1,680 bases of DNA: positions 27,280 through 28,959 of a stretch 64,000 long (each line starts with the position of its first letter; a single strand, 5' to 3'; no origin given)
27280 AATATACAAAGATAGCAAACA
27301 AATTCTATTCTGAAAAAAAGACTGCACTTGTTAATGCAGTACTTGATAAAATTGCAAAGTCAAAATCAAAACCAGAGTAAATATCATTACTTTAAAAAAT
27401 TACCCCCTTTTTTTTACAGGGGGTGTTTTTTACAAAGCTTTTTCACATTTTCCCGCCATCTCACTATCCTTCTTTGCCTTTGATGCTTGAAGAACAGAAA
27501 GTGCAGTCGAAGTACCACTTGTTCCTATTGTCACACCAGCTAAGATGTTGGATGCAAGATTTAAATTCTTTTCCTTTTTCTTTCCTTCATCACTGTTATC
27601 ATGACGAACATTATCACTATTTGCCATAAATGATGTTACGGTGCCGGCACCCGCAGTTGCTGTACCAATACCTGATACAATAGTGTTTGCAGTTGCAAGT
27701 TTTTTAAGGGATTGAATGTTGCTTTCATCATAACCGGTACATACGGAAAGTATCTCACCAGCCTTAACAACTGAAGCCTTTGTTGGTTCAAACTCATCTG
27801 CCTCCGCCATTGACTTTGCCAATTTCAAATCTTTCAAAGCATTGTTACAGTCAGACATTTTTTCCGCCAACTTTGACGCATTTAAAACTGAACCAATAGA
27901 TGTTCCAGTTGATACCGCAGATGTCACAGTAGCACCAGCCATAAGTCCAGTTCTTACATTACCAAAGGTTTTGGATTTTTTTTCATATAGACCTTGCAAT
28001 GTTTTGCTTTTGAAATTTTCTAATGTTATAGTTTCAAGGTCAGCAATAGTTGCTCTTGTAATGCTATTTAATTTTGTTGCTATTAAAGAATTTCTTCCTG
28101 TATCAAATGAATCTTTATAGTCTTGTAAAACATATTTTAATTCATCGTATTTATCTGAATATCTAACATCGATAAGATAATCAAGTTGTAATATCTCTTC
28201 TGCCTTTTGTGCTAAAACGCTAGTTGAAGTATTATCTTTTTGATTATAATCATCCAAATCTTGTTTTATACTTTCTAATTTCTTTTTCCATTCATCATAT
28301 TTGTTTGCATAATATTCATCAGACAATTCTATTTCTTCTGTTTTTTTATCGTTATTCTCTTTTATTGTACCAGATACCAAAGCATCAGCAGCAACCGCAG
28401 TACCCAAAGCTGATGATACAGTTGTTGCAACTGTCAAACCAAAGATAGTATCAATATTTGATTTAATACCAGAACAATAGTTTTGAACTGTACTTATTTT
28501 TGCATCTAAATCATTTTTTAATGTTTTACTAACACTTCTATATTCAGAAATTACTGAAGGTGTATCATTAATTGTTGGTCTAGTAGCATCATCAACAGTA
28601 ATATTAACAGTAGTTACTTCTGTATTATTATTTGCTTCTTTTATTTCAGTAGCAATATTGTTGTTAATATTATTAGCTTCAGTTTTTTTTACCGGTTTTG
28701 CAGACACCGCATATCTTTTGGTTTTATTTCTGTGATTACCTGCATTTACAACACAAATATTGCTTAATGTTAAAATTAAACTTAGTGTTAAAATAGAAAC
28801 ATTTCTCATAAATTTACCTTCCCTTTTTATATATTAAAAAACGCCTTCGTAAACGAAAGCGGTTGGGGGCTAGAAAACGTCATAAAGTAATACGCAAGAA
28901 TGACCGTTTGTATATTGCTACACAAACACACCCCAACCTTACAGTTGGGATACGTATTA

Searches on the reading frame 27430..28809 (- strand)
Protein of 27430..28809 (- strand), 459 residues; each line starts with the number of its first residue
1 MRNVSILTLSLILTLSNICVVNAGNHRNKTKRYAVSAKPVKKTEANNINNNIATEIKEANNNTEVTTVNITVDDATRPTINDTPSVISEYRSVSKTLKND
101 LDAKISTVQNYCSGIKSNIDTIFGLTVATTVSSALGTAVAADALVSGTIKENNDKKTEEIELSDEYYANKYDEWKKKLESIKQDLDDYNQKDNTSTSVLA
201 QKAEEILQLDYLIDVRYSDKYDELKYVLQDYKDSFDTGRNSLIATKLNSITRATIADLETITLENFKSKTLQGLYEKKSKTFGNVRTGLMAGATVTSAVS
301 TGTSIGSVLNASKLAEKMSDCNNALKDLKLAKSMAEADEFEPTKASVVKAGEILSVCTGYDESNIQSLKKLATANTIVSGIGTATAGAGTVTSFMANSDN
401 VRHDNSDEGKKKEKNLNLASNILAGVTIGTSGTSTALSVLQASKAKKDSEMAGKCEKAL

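Call 11: search_protein_families(library=pfam, proteins=[window:27430-28809:-], max_evalue=0.01)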
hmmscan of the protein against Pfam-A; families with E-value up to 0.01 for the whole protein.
window:27430-28809:- (459 aa): 1 family
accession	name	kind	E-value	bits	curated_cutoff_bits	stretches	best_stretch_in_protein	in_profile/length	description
PF25100.1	DUF7809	-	0.0039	17.9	27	1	165-266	51-154/160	Domain of unknown function (DUF7809)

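Call 12: find_homologous_proteins(query=window:27430-28809:-)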
Query window:27430-28809:- (459 aa): 186 proteins with E <= 0.001 among 8000 candidates; the best 120 are listed.
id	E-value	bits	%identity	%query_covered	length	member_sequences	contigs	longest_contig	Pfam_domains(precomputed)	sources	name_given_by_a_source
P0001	1.8e-281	951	100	100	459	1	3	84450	-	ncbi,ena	-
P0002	1.2e-104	369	59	79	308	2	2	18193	-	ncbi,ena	-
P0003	3.6e-96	341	79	40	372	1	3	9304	-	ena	-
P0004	3.0e-88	315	73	43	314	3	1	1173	-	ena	-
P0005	4.8e-88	314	76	40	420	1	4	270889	-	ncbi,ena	-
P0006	2.1e-85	305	51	80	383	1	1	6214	-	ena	-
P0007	1.3e-83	300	71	44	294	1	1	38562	-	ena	-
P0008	5.3e-82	294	52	79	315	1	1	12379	-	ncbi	-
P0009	4.4e-81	291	74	40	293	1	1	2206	-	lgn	-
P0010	1.4e-80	290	66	40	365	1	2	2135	-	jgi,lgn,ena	-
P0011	1.6e-80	289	70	40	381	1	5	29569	-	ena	-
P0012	4.9e-80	288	69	40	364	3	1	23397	-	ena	-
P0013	5.0e-80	288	69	40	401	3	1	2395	-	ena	-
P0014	5.6e-80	288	40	100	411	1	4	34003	-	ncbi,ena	-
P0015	8.3e-80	287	70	40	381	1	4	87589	-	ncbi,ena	-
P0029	1.8e-76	276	51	79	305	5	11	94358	-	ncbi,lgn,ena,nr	ncbi:MAG: hypothetical protein J6J27_03835 [Alphaproteobacteria bacterium]|nr:hypothetical protein [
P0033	5.1e-75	271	41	100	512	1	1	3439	-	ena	-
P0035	3.6e-74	268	64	44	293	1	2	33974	-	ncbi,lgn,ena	-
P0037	9.0e-74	267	43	89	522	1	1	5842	-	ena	-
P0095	1.3e-62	230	60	40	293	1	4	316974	-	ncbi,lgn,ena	-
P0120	6.3e-46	175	38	79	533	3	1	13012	-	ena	-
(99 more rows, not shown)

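Call 13: find_encoding_contigs(protein=P0001, flank=3000, max_places=6)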
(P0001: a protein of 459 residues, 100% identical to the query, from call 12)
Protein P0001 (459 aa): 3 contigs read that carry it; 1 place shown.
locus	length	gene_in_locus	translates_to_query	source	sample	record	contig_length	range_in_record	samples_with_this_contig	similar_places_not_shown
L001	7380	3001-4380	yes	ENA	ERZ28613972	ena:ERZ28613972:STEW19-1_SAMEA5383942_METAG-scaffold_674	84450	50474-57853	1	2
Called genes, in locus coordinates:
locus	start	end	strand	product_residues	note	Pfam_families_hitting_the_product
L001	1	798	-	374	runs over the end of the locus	PF00365:PFK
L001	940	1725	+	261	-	PF00557:Peptidase_M24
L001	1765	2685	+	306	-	PF01368:DHH, PF02833:DHHA2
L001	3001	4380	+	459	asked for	-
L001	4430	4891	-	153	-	PF01029:NusB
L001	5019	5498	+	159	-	PF04386:SspB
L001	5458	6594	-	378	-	PF01699:Na_Ca_ex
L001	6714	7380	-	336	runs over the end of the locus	PF01073:3Beta_HSD, PF01370:Epimerase, PF02719:Polysacc_synt_2, PF04321:RmlD_sub_bind, PF07993:NAD_binding_4 (weak), PF16363:GDP_Man_Dehyd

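Call 14: find_encoding_contigs(protein=P0002, flank=4000, max_places=4)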
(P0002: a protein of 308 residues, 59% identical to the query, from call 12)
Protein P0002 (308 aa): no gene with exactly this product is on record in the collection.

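Call 16: find_related_loci(query=A1, collection=genome_contigs, flank=3000)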
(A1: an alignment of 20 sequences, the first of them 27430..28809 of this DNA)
Query A1 (459 aa) in genome_contigs; peptide patterns used: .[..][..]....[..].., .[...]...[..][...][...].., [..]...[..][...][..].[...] (x = any residue, [..] = any of these).
193 stretches matched a pattern; 32 encode a relative of the query (tblastn E <= 1e-3); 32 distinct loci.
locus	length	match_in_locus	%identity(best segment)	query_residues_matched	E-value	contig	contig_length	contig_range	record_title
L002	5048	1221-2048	51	100-459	2e-83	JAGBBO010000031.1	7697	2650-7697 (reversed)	MAG: Alphaproteobacteria bacterium isolate RGIG8969 Water_deer_Rectum-2__c345362, whole genome shotgun sequence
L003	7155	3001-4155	40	1-459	3e-76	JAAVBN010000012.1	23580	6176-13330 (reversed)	MAG: bacterium isolate Mgla_MAG_18-bin_5 c_000000033339, whole genome shotgun sequence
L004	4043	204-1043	45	161-459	3e-59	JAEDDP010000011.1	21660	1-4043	MAG: Alphaproteobacteria bacterium isolate MAG035 NODE_2128_length_21660_cov_6.728998, whole genome shotgun sequence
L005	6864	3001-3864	60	83-459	4e-58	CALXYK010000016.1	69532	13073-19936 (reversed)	MAG: uncultured Alphaproteobacteria bacterium isolate E20__bin364 genome assembly, contig: E20__k127_3355423, whole geno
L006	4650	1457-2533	53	1-459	2e-58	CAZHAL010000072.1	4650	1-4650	MAG TPA_asm: uncultured Bacteroidales bacterium isolate SRP199465_co2_466 genome assembly, contig: NODE_54684_length_465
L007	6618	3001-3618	54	253-459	2e-57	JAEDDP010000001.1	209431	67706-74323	MAG: Alphaproteobacteria bacterium isolate MAG035 NODE_15_length_209431_cov_7.402763, whole genome shotgun sequence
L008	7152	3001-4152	38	97-459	2e-56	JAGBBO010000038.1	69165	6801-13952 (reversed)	MAG: Alphaproteobacteria bacterium isolate RGIG8969 Water_deer_Rectum-2__c408357, whole genome shotgun sequence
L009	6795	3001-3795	64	101-459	9e-52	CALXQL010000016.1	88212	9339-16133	MAG: uncultured Alphaproteobacteria bacterium isolate E19__bin253 genome assembly, contig: E19__k127_8587157, whole geno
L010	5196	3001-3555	60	277-459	4e-51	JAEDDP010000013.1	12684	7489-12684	MAG: Alphaproteobacteria bacterium isolate MAG035 NODE_5600_length_12684_cov_6.342941, whole genome shotgun sequence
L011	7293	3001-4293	39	97-459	2e-60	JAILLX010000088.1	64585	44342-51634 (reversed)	MAG: bacterium isolate RUI239 k141_11992775_flag=1_multi=10.0000_len=64585, whole genome shotgun sequence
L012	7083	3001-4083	50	1-459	7e-51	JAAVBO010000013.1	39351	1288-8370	MAG: bacterium isolate Mgla_MAG_30-bin_7 c_000000007502, whole genome shotgun sequence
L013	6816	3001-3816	60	100-459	2e-48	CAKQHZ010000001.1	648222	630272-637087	MAG: uncultured Alphaproteobacteria bacterium isolate REFINED_METABAT215_TOP10_CONTIGS_1500_ASSEMBLY_K77_MERGED__Hadza_M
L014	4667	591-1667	39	98-459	2e-47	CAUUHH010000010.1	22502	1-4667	MAG TPA_asm: uncultured Alphaproteobacteria bacterium isolate ERR10228860_bin.11_MetaWRAP_v1.3_MAG genome assembly, cont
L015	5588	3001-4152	52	6-456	8e-43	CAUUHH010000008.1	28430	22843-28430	MAG TPA_asm: uncultured Alphaproteobacteria bacterium isolate ERR10228860_bin.11_MetaWRAP_v1.3_MAG genome assembly, cont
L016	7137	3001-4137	32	1-459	3e-41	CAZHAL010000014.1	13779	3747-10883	MAG TPA_asm: uncultured Bacteroidales bacterium isolate SRP199465_co2_466 genome assembly, contig: NODE_13789_length_137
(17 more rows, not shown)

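Call 33: find_encoding_contigs(protein=P0005, flank=3500, max_places=3)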
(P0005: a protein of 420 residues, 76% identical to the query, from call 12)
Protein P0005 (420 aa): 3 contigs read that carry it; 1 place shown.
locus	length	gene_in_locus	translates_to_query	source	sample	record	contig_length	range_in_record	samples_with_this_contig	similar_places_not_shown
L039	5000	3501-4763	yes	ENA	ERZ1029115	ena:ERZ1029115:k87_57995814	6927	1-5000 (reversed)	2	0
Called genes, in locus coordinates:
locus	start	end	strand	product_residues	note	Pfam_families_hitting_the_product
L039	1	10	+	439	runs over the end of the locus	PF04052:TolB_N, PF00930:DPPIV_N (faint), PF23381:Beta-prop_IFT122_1st (faint), PF25174:Beta-prop_THOC3 (faint), PF26549:Tricorn_N, PF26550:Tricorn_2nd, PF07676:PD40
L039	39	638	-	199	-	PF00239:Resolvase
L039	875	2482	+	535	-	PF08019:EptA_B_N, PF00884:Sulfatase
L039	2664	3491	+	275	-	-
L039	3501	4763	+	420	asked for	-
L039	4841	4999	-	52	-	?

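Call 34: find_encoding_contigs(protein=P0014, flank=3500, max_places=3)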
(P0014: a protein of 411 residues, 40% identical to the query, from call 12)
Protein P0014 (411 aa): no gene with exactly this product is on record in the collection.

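Call 35: find_encoding_contigs(protein=P0015, flank=3500, max_places=3)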
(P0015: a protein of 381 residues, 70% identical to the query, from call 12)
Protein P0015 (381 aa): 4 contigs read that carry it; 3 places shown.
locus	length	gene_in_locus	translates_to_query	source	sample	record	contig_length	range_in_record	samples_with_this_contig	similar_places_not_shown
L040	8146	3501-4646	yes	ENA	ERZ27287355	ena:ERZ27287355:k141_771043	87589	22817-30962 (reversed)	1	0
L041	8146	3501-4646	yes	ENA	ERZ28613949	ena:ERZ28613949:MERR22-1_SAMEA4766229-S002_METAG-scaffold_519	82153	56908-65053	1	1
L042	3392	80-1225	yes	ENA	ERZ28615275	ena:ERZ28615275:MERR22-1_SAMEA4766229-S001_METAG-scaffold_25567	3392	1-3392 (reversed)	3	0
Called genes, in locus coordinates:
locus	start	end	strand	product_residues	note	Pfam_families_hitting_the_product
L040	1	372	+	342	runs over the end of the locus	-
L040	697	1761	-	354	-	PF01116:F_bP_aldolase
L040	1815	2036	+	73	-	-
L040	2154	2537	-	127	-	-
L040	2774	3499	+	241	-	-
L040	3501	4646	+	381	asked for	-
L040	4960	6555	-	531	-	PF01476:LysM, PF23473:LysM3_LYK4_5 (faint), PF01476:LysM, PF01551:Peptidase_M23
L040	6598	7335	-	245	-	PF00902:TatC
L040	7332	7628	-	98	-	-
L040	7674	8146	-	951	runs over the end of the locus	PF00521:DNA_topoisoIV, PF03989:DNA_gyraseA_C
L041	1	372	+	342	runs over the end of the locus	-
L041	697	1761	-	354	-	PF01116:F_bP_aldolase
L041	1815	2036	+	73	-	-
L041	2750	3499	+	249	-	-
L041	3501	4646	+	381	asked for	-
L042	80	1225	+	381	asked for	-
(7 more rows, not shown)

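Call 36: find_encoding_contigs(protein=P0029, flank=3500, max_places=3)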
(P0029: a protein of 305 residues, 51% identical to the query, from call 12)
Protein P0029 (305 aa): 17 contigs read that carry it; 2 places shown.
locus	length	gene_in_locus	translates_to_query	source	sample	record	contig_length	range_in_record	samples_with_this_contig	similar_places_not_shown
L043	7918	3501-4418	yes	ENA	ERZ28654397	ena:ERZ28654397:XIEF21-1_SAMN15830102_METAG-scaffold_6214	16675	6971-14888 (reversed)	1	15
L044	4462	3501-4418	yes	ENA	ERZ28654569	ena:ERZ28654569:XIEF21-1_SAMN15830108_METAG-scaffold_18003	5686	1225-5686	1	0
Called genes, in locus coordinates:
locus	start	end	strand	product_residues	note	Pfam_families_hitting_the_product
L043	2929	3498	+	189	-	-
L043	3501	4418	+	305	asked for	-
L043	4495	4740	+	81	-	PF13560:HTH_31, PF12844:HTH_19, PF13443:HTH_26 (weak), PF01381:HTH_3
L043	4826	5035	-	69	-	-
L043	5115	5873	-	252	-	PF00121:TIM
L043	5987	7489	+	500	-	PF13623:SurA_N_2, PF13624:SurA_N_3, PF13145:Rotamase_2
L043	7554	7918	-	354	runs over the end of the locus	PF01116:F_bP_aldolase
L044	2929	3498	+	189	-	-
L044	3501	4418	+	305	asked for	-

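Call 47: find_encoding_contigs(protein=P0007, flank=3500, max_places=3)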
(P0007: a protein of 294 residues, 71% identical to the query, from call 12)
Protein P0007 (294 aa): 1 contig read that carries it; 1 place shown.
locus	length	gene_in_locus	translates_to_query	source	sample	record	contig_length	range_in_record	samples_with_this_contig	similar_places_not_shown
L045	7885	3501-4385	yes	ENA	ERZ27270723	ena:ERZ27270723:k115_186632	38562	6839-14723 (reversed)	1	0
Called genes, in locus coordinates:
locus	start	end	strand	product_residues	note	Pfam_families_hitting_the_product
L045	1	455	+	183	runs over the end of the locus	PF22811:Zn_ribbon_NrdR, PF03477:ATP-cone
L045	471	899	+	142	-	-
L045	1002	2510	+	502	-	PF13541:ChlI, PF00158:Sigma54_activat (faint), PF01078:Mg_chelatase, PF07728:AAA_5 (faint), PF00493:MCM (weak), PF13335:Mg_chelatase_C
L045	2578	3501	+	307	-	-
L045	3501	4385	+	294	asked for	-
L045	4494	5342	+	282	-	PF11449:ArsP_2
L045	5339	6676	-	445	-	PF13742:tRNA_anti_2, PF01336:tRNA_anti-codon (weak), PF02601:Exonuc_VII_L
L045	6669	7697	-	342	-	PF00814:TsaD, PF22521:HypF_C_2 (weak)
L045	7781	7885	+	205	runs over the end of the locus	PF00691:OmpA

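Call 48: find_encoding_contigs(protein=P0035, flank=3500, max_places=3)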
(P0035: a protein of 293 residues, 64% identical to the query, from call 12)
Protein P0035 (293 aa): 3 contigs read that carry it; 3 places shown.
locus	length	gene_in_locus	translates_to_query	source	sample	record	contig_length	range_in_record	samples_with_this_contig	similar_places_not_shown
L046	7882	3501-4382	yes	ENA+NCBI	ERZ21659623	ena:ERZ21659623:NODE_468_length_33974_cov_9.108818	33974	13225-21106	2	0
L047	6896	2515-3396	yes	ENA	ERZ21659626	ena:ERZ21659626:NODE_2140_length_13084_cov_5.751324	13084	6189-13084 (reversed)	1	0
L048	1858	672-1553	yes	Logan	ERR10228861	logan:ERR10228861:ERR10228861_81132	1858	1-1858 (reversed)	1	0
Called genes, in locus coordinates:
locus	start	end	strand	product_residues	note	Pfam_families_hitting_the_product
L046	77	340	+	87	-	-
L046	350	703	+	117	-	PF05164:ZapA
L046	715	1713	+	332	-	-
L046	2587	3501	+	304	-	-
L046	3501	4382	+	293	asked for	-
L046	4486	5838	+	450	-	-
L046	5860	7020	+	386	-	-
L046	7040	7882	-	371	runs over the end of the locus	PF21102:DprA_N (weak), PF02481:DNA_processg_A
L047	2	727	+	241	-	?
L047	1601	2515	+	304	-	-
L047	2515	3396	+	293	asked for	-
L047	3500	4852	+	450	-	-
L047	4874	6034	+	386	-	-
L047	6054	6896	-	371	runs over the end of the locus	PF21102:DprA_N (weak), PF02481:DNA_processg_A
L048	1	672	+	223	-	?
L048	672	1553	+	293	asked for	-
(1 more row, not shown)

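Call 49: find_encoding_contigs(protein=P0095, flank=3500, max_places=3)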
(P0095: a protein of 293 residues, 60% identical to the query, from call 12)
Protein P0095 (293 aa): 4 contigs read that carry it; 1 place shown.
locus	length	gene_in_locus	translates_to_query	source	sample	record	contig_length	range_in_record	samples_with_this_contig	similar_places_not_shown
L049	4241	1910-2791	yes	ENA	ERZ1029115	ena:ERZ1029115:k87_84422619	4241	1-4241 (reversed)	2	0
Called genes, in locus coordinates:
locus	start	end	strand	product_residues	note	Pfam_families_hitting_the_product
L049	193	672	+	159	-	PF06347:SH3_4, PF08239:SH3_3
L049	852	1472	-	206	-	PF00239:Resolvase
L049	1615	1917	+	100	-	-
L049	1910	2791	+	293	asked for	-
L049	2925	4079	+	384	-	-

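Call 50: find_encoding_contigs(protein=P0120, flank=3500, max_places=3)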
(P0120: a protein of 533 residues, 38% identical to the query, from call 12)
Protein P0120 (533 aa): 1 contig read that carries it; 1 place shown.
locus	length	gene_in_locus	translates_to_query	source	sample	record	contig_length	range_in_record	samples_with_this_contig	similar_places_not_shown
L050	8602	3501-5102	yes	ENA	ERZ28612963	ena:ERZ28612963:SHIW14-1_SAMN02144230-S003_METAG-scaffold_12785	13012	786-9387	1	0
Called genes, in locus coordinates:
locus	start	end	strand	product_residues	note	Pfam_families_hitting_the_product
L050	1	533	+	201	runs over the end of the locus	PF00574:CLP_protease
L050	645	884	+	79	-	-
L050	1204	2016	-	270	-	-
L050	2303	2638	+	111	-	PF08671:SinI (weak)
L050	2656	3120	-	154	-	PF00692:dUTPase, PF22769:DCD (weak)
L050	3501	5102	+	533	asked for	-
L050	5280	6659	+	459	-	PF02321:OEP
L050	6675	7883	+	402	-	PF25917:BSH_RND, PF25919:BSH_CusB (weak), PF25973:BSH_CzcB, PF25876:HH_MFP_RND (weak), PF25954:Beta-barrel_RND_2, PF25990:Beta-barrel_YknX, PF26002:Beta-barrel_AprE (weak)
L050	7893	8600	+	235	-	PF00005:ABC_tran, PF13304:AAA_21 (faint)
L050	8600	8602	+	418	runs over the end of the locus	PF12704:MacB_PCD, PF02687:FtsX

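Call 56: search_protein_families(library=pfam, proteins=[L009:1674-2894:+, L005:1862-2956:+, L011:2728-4308:+], max_evalue=0.1)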
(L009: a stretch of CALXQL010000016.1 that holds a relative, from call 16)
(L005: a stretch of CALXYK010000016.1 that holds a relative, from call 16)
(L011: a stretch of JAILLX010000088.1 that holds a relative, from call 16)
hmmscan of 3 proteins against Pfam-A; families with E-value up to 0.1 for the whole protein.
L009:1674-2894:+ (406 aa): 2 families
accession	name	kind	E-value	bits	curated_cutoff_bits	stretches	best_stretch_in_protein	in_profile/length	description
PF03338.20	Pox_J1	-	0.0071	16.7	27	1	78-115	26-63/145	Poxvirus J1 protein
PF18648.8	ADPRTs_Tse2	-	0.063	14.4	26.6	0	171-270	1-102/137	Tse2 ADP-ribosyltransferase toxin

L005:1862-2956:+ (364 aa): 0 families

L011:2728-4308:+ (526 aa): 0 families

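Call 84: search_solved_structures(query=A1, max_evalue=1)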
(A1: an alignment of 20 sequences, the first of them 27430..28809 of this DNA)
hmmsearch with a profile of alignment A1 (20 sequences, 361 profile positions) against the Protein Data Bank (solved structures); distinct sequences matched with E-value up to 1: 9.
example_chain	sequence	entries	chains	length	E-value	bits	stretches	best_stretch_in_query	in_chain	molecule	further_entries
6ek7_A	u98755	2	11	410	0.0036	19.9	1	36-147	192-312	YaxA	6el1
8fmy_A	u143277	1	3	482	0.0092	18.6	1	97-250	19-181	Fusion glycoprotein F0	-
8tve_A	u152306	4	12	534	0.074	15.6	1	116-249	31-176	Langya henipavirus fusion protein in postfusion state | Langya henipavirus fusion protein in prefusion state | Langya henipavirus postfusion F protein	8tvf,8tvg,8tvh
8fmx_A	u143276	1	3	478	0.089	15.3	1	116-249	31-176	Fusion glycoprotein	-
8fej_A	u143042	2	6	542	0.1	15.1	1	139-249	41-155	Fusion Protein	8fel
9nz0_A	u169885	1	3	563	0.12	14.9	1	116-249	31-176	Fusion glycoprotein F0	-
2zqm_A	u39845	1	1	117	0.16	14.5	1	65-164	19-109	Prefoldin beta subunit 1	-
8v5k_A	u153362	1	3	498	0.36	13.3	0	172-243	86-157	Fusion glycoprotein F0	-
8v62_A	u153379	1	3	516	0.38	13.3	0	172-243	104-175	Fusion glycoprotein F0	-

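Call 85: search_protein_families(library=ncbifam, proteins=[window:27430-28809:-, L009:1674-2894:+], max_evalue=0.1)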
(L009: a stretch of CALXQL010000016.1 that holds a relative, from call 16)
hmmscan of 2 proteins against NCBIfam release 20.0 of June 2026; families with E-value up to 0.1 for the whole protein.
window:27430-28809:- (459 aa): 2 families
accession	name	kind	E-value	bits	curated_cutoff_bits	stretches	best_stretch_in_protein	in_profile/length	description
NF041369.1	Dhydh_Halo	equivalog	0.0019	17.5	400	1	302-413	6-118/305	D-2-hydroxyacid dehydrogenase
NF041443.1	DDRRRQL_YjdP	equivalog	0.053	13.8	90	0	131-191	32-86/101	DDRRRQL repeat protein YjdP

L009:1674-2894:+ (406 aa): 1 family
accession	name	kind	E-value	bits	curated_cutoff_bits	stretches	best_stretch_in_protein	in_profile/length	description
NF005942.0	PRK07994.1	equivalog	0.03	13.3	613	1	34-168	489-622/655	DNA polymerase III subunit gamma/tau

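Call 90: predict_structure(alignment_id=A1)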
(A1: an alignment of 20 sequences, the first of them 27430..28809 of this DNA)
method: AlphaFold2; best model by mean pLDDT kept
length: 459 residues; sequences in the alignment: 20
mean_pLDDT: 67.4   pTM: 0.42
mean pLDDT of the five models: 67.4, 64.9, 64.8, 59.6, 58.4
residues with pLDDT >= 90: 25; 70-90: 196; 50-70: 164; < 50: 74
segments of 3 or more residues with pLDDT < 50: 19-84, 300-302
pLDDT, mean of each block of 10 residues (from residue 1): 64 60 39 40 42 43 38 39 52 76 90 88 66 53 56 54 72 87 82 73 80 58 83 78 85 85 77 55 59 53 59 86 92 78 73 90 76 61 61 70 75 72 62 57 76 88
secondary structure, 60 per line:
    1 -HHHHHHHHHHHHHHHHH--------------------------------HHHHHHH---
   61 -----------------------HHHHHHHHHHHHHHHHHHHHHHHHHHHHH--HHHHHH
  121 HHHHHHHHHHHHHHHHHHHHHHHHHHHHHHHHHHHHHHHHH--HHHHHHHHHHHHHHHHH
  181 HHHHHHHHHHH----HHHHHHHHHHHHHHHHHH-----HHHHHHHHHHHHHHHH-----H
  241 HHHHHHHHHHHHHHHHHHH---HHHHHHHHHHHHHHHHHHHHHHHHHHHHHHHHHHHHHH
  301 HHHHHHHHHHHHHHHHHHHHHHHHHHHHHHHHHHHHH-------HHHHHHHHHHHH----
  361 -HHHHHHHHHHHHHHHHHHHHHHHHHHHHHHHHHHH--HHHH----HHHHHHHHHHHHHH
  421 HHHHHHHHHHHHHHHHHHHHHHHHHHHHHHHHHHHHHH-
elements in order: H2-18 H51-57 H84-112 H115-161 H164-191 H196-213 H219-234 H240-259 H263-337 H345-356 H362-396 H399-402 H407-458

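Call 92: fold_search(model_id=the predicted structure, library=pdb)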
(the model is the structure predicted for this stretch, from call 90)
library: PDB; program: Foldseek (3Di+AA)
matches with E <= 10: 294; with E <= 0.001: 0
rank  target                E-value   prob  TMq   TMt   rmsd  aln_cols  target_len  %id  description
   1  9a69_B                2.6e-02  0.60  0.13  0.10  49.0       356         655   12  Integrative model of MCPB-MCPC by crosslinking MS and deep learning (released 2024-09-18)
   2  7nyw_B                4.7e-02  0.14  0.08  0.05  39.9       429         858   11  Cryo-EM structure of the MukBEF-MatP-DNA head module (released 2021-07-07)
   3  8glv_Co               5.5e-02  0.41  0.14  0.02  49.9       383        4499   12  96-nm repeat unit of doublet microtubules from Chlamydomonas reinhardtii flagella (released 2023-05-31)
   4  9a65_B                5.8e-02  0.38  0.12  0.08  45.6       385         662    9  Integrative model of YVAQ-MCPB by crosslinking MS and deep learning (released 2024-09-18)
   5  7p5m_A                1.1e-01  0.23  0.13  0.14  37.8       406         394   11  Cryo-EM structure of human TTYH2 in lipid nanodiscs (released 2021-08-11)
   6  7p54_A                1.3e-01  0.21  0.13  0.14  37.6       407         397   11  Cryo-EM structure of human TTYH2 in GDN (released 2021-08-11)
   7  9y6s_6z               1.4e-01  0.38  0.16  0.02  50.6       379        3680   12  96-nm repeat of the Leishmania tarentolae doublet microtubule (released 2025-12-17)
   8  2ch7_B                1.7e-01  0.28  0.13  0.18  48.5       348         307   11  Crystal structure of the cytoplasmic domain of a bacterial chemoreceptor from Thermotoga maritima (released 2006-04-18)
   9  7zr1_D                1.8e-01  0.20  0.13  0.09  64.0       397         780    9  Chaetomium thermophilum Mre11-Rad50-Nbs1 complex bound to ATPyS (composite structure) (released 2023-01-11)
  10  7zr1_C                1.9e-01  0.16  0.12  0.08  63.1       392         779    9  Chaetomium thermophilum Mre11-Rad50-Nbs1 complex bound to ATPyS (composite structure) (released 2023-01-11)
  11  2ch7_A                2.0e-01  0.33  0.15  0.20  47.2       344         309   12  Crystal structure of the cytoplasmic domain of a bacterial chemoreceptor from Thermotoga maritima (released 2006-04-18)
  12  8glv_Fm               2.0e-01  0.23  0.15  0.02  45.4       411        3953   12  96-nm repeat unit of doublet microtubules from Chlamydomonas reinhardtii flagella (released 2023-05-31)
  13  8w20_A                2.2e-01  0.13  0.13  0.09  54.4       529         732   11  Umb1 umbrella toxin particle (released 2024-04-17)
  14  4tql_A                2.5e-01  0.30  0.12  0.21  42.2       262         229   15  Computationally designed three helix bundle (released 2014-10-15)
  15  9g71_A                2.7e-01  0.21  0.15  0.17  42.5       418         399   10  Cryo-EM structure of TTYH2 in complex with lipids in GDN (released 2025-05-21)
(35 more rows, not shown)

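Call 96: find_encoding_contigs(protein=P0037, flank=2500, max_places=3)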
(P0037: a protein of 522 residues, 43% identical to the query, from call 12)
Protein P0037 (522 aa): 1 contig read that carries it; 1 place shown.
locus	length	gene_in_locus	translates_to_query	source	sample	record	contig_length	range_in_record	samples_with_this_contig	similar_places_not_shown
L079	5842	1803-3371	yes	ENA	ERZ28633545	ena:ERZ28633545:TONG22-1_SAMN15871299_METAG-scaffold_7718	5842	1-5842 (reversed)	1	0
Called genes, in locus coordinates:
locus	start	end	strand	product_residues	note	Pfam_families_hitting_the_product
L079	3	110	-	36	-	?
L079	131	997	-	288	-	PF00132:Hexapep, PF25084:LbH_EIF2B (weak), PF25087:GMPPB_C, PF00132:Hexapep (weak), PF13720:Acetyltransf_11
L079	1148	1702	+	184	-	PF00132:Hexapep (faint)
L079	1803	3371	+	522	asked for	-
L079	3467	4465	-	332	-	PF13505:OMP_b-brl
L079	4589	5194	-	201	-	PF00009:GTP_EFTU (faint), PF03193:RsgA_GTPase (faint), PF00735:Septin (faint), PF01926:MMR_HSR1, PF02421:FeoB_N (weak)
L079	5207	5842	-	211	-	?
